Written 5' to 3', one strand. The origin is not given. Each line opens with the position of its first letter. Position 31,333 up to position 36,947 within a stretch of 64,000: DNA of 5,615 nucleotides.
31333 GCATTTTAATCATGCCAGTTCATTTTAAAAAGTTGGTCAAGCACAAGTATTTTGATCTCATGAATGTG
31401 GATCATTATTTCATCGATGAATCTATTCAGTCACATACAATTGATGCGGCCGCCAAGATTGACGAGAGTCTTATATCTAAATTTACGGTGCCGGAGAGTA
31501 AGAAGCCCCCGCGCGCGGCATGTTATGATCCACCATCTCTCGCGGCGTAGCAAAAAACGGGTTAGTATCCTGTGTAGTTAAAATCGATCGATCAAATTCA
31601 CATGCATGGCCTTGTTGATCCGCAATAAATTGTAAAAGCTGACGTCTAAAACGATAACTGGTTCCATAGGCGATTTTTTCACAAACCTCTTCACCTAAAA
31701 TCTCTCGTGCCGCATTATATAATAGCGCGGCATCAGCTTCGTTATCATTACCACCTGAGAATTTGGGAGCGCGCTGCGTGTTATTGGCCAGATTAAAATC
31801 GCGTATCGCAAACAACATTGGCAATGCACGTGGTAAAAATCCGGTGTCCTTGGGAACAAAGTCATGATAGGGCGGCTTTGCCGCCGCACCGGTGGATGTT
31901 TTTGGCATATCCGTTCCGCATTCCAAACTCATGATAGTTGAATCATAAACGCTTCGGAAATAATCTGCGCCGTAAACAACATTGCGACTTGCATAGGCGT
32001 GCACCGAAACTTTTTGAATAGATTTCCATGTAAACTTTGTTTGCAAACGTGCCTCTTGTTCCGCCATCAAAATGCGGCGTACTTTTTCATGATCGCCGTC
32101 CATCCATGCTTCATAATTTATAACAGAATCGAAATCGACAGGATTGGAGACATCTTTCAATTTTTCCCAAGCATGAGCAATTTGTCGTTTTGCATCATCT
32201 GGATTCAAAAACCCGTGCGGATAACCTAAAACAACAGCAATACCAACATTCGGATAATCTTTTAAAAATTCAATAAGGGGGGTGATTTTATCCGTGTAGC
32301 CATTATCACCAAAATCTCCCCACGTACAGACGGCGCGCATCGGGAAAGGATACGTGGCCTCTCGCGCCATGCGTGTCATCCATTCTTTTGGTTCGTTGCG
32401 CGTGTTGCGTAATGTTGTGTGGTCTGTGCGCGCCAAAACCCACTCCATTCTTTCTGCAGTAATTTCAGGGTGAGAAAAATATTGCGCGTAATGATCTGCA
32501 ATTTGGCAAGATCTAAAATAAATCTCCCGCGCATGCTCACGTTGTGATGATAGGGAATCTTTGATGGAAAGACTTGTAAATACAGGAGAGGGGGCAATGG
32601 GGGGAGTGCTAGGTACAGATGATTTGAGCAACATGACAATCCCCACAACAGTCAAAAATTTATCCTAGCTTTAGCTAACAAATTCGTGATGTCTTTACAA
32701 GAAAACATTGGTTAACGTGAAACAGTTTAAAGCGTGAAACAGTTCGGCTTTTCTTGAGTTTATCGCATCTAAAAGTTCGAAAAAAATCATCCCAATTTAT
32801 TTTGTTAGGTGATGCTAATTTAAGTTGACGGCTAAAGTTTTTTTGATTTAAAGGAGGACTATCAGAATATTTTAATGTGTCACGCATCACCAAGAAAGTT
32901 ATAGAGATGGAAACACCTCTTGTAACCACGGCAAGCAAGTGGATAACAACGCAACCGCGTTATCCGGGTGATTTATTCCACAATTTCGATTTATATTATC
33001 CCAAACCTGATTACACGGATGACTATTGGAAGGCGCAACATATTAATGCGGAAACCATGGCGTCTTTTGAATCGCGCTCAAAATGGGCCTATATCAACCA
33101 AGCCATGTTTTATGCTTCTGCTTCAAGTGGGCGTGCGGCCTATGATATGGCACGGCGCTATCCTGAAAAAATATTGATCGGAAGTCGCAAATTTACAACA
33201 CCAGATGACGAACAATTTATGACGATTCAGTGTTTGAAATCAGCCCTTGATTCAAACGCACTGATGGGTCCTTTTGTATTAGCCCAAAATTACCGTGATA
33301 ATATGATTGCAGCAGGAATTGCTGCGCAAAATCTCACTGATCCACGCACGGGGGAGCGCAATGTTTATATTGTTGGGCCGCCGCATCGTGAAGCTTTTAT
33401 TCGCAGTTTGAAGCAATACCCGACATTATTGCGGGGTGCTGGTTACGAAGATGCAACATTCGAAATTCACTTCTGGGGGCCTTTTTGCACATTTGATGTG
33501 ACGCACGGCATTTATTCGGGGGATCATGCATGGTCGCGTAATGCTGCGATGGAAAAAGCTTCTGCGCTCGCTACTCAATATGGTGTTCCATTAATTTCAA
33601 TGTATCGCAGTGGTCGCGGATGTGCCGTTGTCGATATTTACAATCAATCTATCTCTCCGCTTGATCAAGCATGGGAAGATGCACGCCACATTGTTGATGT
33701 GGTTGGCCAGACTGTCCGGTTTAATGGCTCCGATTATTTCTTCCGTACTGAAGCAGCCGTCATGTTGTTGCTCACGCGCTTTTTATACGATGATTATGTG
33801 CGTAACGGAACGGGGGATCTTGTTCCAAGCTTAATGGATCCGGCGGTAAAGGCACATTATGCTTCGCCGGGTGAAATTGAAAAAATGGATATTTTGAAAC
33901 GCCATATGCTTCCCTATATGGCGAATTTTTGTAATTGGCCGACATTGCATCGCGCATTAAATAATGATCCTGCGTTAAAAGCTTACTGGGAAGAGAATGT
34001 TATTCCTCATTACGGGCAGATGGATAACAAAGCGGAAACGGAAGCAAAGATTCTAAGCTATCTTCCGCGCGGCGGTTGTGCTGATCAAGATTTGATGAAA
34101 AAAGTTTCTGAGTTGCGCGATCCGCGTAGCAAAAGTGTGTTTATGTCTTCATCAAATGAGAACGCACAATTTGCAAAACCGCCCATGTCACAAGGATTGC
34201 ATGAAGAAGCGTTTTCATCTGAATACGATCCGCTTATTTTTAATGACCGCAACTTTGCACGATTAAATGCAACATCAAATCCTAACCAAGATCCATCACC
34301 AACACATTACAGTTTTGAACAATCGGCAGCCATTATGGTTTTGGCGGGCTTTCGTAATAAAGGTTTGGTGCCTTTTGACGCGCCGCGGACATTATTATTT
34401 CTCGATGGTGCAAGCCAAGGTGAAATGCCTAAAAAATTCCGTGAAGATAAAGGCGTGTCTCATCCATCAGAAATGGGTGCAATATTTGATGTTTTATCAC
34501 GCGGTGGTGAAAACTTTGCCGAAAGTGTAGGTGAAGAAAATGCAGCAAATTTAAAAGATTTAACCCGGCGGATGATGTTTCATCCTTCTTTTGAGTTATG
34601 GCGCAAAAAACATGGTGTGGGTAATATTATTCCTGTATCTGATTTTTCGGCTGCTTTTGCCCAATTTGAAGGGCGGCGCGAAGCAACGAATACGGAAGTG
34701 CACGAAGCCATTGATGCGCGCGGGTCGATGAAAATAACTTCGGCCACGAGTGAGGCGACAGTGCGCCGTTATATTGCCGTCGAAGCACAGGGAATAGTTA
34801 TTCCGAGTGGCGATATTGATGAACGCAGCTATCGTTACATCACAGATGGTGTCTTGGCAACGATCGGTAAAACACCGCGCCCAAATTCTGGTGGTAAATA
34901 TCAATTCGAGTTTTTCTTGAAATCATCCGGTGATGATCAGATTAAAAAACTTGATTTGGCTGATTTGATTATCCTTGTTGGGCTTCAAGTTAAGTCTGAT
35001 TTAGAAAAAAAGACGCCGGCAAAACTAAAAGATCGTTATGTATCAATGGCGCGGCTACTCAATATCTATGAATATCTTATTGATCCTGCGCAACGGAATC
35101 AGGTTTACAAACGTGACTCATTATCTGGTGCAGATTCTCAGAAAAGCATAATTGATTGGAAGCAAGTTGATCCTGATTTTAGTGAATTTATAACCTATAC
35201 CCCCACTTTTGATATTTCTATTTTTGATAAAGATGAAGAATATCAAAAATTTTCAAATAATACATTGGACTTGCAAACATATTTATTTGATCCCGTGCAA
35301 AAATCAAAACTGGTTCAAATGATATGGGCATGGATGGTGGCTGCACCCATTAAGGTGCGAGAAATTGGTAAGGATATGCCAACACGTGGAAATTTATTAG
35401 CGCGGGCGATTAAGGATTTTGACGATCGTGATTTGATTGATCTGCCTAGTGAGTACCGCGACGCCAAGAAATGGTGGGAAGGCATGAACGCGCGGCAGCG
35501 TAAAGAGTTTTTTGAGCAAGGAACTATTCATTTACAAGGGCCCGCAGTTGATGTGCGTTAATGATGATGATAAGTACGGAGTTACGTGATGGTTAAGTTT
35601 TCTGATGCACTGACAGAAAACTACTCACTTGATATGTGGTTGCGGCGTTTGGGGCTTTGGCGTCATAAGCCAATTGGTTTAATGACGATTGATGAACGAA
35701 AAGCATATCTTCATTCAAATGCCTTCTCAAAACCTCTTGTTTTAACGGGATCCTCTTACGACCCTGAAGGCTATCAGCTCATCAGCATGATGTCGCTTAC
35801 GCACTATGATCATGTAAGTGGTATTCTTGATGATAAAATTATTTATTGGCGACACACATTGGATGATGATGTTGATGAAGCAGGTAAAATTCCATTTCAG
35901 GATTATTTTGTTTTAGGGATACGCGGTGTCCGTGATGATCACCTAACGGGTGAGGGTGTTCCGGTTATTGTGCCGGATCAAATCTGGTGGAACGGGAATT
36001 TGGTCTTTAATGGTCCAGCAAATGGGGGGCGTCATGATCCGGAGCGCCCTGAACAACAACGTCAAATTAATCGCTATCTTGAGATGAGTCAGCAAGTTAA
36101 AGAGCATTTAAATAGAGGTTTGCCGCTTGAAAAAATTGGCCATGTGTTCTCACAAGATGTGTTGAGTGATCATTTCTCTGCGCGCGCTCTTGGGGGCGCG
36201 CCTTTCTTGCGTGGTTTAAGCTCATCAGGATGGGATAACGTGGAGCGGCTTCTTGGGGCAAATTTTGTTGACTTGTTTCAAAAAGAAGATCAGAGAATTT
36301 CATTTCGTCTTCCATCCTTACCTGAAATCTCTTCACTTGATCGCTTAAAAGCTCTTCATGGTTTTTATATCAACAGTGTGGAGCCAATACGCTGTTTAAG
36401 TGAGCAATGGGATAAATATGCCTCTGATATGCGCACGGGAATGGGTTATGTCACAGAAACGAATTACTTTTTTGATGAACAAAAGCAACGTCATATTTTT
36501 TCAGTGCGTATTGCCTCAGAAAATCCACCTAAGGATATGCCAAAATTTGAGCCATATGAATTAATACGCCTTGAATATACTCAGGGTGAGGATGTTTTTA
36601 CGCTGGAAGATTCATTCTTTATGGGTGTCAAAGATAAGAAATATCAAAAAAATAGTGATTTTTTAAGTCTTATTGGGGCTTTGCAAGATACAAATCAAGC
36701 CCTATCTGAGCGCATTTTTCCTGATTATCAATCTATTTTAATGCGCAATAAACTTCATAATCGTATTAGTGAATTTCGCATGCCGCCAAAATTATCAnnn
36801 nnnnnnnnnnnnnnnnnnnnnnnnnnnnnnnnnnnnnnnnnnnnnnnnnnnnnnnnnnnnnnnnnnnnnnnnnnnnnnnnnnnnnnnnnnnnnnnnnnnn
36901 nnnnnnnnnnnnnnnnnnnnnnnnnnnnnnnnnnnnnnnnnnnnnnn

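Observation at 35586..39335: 1249-aa protein with a stretched RNase J-like MBL/beta-CASP core behind a 400-aa unknown N-terminal region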

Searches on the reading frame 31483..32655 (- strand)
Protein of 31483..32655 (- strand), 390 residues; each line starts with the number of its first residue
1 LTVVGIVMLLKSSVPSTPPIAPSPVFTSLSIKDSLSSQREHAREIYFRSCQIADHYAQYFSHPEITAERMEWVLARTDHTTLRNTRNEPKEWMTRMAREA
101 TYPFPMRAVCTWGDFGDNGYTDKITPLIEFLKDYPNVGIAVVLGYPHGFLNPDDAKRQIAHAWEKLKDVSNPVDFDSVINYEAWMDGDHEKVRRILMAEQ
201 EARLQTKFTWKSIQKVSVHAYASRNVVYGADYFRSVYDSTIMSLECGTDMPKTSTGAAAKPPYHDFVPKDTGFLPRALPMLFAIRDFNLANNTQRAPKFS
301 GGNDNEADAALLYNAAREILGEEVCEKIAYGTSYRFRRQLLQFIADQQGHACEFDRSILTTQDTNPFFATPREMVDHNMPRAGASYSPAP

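Call 10: search_protein_families(library=pfam, proteins=[window:31483-32655:-], max_evalue=0.001)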
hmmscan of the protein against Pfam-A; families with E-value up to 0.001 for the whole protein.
window:31483-32655:- (390 aa): 0 families

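Call 17: search_protein_families(library=padloc, proteins=[window:31483-32655:-], max_evalue=0.1)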
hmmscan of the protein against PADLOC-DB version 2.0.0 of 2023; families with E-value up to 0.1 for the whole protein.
window:31483-32655:- (390 aa): 0 families

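Call 18: search_protein_families(library=ncbifam, proteins=[window:31483-32655:-], max_evalue=0.1)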
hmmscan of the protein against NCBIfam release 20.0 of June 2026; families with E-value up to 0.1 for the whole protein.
window:31483-32655:- (390 aa): 2 families
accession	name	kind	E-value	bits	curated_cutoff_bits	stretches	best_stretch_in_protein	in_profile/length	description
TIGR00126.1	deoC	equivalog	0.00031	20.3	117.3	1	78-204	7-116/211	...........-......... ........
NF041502.1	integrase_1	equivalog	0.071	11.8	350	0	180-207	434-461/484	site-specific integrase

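Call 58: search_solved_structures(query=A7, max_evalue=10, show_alignments=3)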
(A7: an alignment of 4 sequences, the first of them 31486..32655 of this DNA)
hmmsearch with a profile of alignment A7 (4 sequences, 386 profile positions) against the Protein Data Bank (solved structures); distinct sequences matched with E-value up to 10: 41.
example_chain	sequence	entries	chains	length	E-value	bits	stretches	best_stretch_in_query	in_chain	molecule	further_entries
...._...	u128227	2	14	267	4.7e-10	42.1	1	125-320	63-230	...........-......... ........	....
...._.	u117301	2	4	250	2.5e-09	39.8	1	125-255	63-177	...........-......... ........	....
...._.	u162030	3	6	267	2.5e-09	39.7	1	125-318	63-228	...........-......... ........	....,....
1ktn_A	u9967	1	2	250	2.8e-09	39.6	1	125-255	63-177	2-deoxyribose-5-phosphate aldolase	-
1jcl_A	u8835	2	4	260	3e-09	39.5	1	125-255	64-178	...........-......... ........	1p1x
5eky_A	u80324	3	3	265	4.3e-09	39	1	124-255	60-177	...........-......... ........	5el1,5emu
1jcj_A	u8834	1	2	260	5.2e-09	38.7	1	125-254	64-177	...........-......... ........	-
6z9h_A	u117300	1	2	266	9e-09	37.9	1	125-254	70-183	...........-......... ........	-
2a4a_A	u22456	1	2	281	4e-07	32.5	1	58-309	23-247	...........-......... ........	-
5c6m_A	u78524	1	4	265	4.8e-07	32.2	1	129-255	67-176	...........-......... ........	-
6d33_A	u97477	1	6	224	7.1e-07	31.7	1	68-251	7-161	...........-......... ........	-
5c2x_A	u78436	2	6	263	1.8e-06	30.3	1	125-325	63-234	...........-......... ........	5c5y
6msw_A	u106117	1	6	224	5.8e-06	28.7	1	68-251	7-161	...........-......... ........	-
3nq8_A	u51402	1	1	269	0.00013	24.2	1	125-326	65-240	deoxyribose phosphate aldolase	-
8qps_A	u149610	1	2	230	0.00017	23.8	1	70-251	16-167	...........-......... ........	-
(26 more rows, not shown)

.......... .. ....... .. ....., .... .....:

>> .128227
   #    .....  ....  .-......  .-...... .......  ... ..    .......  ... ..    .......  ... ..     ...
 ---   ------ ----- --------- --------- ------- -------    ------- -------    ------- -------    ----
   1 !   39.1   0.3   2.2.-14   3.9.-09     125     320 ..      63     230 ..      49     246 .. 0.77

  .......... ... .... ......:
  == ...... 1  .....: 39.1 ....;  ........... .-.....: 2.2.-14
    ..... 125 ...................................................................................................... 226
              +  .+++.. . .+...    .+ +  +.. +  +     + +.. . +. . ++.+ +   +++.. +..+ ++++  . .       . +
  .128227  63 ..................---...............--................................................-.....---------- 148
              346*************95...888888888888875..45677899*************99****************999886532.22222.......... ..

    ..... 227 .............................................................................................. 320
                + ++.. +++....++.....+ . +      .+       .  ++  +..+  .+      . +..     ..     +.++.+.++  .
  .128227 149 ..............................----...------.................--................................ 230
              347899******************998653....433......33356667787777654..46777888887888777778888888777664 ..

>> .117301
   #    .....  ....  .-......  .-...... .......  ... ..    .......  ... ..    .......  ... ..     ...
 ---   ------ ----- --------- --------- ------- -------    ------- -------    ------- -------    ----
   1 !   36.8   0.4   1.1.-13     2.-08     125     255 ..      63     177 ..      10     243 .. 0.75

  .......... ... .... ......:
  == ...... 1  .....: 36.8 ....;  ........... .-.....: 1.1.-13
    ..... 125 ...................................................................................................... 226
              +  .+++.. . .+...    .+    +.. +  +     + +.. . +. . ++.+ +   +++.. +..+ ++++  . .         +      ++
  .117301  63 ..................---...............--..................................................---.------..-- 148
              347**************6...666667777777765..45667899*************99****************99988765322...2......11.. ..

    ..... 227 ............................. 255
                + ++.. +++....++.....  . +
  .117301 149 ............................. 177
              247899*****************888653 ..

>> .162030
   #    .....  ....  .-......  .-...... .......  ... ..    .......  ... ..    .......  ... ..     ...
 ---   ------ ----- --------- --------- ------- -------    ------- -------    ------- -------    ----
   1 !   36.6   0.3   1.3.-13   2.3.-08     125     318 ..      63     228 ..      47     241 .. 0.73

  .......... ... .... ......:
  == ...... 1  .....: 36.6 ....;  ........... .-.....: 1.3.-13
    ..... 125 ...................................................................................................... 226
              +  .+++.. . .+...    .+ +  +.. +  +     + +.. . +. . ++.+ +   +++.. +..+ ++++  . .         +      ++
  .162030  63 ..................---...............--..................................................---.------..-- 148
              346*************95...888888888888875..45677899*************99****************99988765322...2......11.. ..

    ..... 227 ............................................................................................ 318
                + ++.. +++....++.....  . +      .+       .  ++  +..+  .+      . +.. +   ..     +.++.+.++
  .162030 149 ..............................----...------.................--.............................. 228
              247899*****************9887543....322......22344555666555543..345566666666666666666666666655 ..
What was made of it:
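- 31483..32655 (-): Divergently transcribed DERA/DeoC-like class I aldolase homologue (390 aa) with a conserved KTSTG lysine. Profile against PDB DERA, E 4.7e-10 (call 58); NCBIfam deoC, E 3e-4 (call 18).
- On DERA/DeoC class I aldolases (for neighbour gene 31483-32655): The profile against PDB DERA chains gives E 4.7e-10, with K252-T-S-T-G aligned to IKTSTG (call 58).
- A DERA homologue, whose family acts on deoxyribose 5-phosphate, is divergently linked (call 58).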

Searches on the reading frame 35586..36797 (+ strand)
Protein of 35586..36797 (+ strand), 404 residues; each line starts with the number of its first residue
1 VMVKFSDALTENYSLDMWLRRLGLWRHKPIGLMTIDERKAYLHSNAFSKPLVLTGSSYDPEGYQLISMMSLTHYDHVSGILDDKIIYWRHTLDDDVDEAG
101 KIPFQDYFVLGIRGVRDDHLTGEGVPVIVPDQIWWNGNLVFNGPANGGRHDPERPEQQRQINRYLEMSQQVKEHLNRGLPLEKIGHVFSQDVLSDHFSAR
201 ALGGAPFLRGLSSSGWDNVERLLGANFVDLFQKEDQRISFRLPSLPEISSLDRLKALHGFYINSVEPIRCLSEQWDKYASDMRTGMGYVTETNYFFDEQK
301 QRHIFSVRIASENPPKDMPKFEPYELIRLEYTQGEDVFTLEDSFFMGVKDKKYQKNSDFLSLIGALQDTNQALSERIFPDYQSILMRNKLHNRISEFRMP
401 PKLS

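Call 49: predict_structure(alignment_id=A3)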
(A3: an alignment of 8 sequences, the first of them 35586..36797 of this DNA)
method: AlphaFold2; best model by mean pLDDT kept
length: 404 residues; sequences in the alignment: 8
mean_pLDDT: 70.6   pTM: 0.73
mean pLDDT of the five models: 70.6, 68.9, 67.8, 67.3, 66.5
residues with pLDDT >= 90: 49; 70-90: 205; 50-70: 68; < 50: 82
segments of 3 or more residues with pLDDT < 50: 90-106, 189-234, 263-270, 397-404
pLDDT, mean of each block of 10 residues (from residue 1): 56 86 84 85 69 72 66 83 74 42 54 82 75 82 89 89 90 81 62 35 30 30 36 58 71 78 43 78 83 92 92 80 85 84 74 66 83 82 81 59 39
secondary structure, 60 per line:
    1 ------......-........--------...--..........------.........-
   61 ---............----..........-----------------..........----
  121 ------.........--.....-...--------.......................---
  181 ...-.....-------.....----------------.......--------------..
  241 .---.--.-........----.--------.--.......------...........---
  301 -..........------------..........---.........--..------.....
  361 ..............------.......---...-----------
elements in order: H7-12 H15-21 H35-44 E51-59 E64-75 E80-89 E107-116 E127-135 E138-142 H155-177 H185-189 H197-201 H218-224 E239-241 H250-257 E274-280 E287-297 E302-311 E324-333 E337-345 H356-374 H381-387
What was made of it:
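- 35586..36785 (+): N-terminal region, aa 1-~400. Two beta-sheet-plus-long-helix modules; fold unmatched. AF2 pLDDT 70.6, pTM 0.73 (call 49).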

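Call 52: fold_search(model_id=the predicted structure, library=pdb)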
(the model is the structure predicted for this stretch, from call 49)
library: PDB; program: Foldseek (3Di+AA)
matches with E <= 10: 617; with E <= 0.001: 0
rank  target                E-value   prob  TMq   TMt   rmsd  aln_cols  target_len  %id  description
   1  7t87_B                4.8e-02  0.04  0.08  0.11  27.3       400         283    8  CRYSTAL STRUCTURE OF LEUKOCIDIN AB/CENTYRIN S17/FAB 214F COMPLEX (released 2023-01-11)
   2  1lsh_A                7.1e-02  0.07  0.10  0.06  24.2       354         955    9  LIPID-PROTEIN INTERACTIONS IN LIPOVITELLIN (released 2002-07-31)
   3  2v42_B                8.0e-02  0.03  0.07  0.09  24.1       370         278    9  Crystal structure of RseB: a sensor for periplasmic stress response in E. coli (released 2007-08-28)
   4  6wvf                  1.2e-01  0.06  0.11  0.12  29.1       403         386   10  E.coli DsbB C104S with ubiquinone (released 2021-01-13)
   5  6wvb                  1.3e-01  0.05  0.12  0.12  29.2       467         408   10  Takifugu rubripes VKOR-like with warfarin (released 2020-11-11)
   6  6baq_E                1.5e-01  0.09  0.06  0.11  20.5       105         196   13  Mus musculus BPIFA1 (released 2018-05-09)
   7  6wvi                  1.5e-01  0.03  0.08  0.08  31.2       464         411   12  VKOR-like from Takifugu rubripes (released 2020-11-11)
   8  7r5v_P                1.7e-01  0.09  0.09  0.16  21.9       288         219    8  Structure of the human CCAN CENP-A alpha-satellite complex (released 2022-04-27)
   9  6f1t_K                1.8e-01  0.15  0.13  0.17  20.6       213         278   11  Cryo-EM structure of two dynein tail domains bound to dynactin and BICDR1 (released 2018-01-17)
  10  1mm8_A                1.9e-01  0.04  0.10  0.09  23.2       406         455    9  Crystal structure of Tn5 Transposase complexed with ME DNA (released 2002-12-13)
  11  9b7j_N                2.0e-01  0.11  0.11  0.14  20.8       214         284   10  Cryo-EM structure of human dynactin complex bound to Chlamydia effector Dre1 (released 2025-04-16)
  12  9b85_N                2.1e-01  0.09  0.10  0.13  20.6       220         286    9  Cryo-EM structure of human dynactin complex bound to Chlamydia effector Dre1 (released 2025-04-16)
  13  9y9l_Y                2.3e-01  0.13  0.11  0.14  20.1       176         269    9  CP at the barbed end with one cofilin on second-to-last subunit (released 2026-03-04)
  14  7px8_A                2.3e-01  0.13  0.10  0.07  12.8       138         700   13  CryoEM structure of mammalian acylaminoacyl-peptidase (released 2022-05-25)
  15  6wv4                  2.3e-01  0.03  0.10  0.11  30.2       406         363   12  Human VKOR C43S with warfarin (released 2020-11-11)
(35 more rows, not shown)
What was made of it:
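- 35586..36785 (+): Best PDB match E 0.048, prob 0.04 (call 52).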

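Call 75: fold_search(model_id=the predicted structure, library=viral)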
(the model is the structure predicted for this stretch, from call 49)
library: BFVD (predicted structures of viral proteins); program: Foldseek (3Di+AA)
matches with E <= 10: 1143; with E <= 0.001: 1
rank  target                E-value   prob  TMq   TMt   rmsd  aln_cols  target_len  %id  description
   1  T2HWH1                9.5e-05  0.23  0.10  0.10  24.4       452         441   12  NSs protein [Lisianthus necrotic ringspot virus]
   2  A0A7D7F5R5            1.6e-03  0.23  0.13  0.10  22.9       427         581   10  (no name in the UniProt tables at hand)
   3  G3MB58                1.8e-03  0.14  0.10  0.08  24.3       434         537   10  Gp678 [Bacillus phage G]
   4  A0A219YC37            3.4e-03  0.25  0.12  0.13  21.4       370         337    9  J domain-containing protein [Aeromonas phage 65.2]
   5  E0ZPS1                7.9e-03  0.15  0.14  0.06  47.0       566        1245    9  Minor capsid protein [Antheraea mylitta cypovirus 4]
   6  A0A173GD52            9.9e-03  0.30  0.13  0.23  20.1       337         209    9  Uncharacterized protein [Erwinia phage vB_EamM_Simmy50]
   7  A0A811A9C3            9.9e-03  0.13  0.10  0.09  22.4       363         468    8  (no name in the UniProt tables at hand)
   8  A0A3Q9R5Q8            1.1e-02  0.08  0.09  0.09  28.9       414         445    8  (no name in the UniProt tables at hand)
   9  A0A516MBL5            1.4e-02  0.21  0.11  0.09  25.4       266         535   13  (no name in the UniProt tables at hand)
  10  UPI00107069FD         1.6e-02  0.13  0.11  0.15  23.6       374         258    6  (no name look-up for this kind of identifier)
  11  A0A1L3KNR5            1.6e-02  0.07  0.09  0.04  33.2       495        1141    9  RNA-binding protein [Hubei reo-like virus 11]
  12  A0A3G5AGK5            1.7e-02  0.18  0.13  0.12  23.0       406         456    8  MORN repeat-containing protein [Solumvirus sp.]
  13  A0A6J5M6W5            1.7e-02  0.12  0.10  0.11  22.3       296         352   11  FecR protein [uncultured Caudovirales phage]
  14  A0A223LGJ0            2.0e-02  0.09  0.11  0.12  24.5       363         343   10  Uncharacterized protein [Erwinia phage vB_EamM_RisingSun]
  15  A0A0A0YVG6            2.0e-02  0.08  0.11  0.06  29.7       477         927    8  Uncharacterized protein [Erwinia phage phiEa2809]
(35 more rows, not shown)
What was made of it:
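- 35586..36785 (+): BFVD matches have TM <= 0.16 (call 75).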
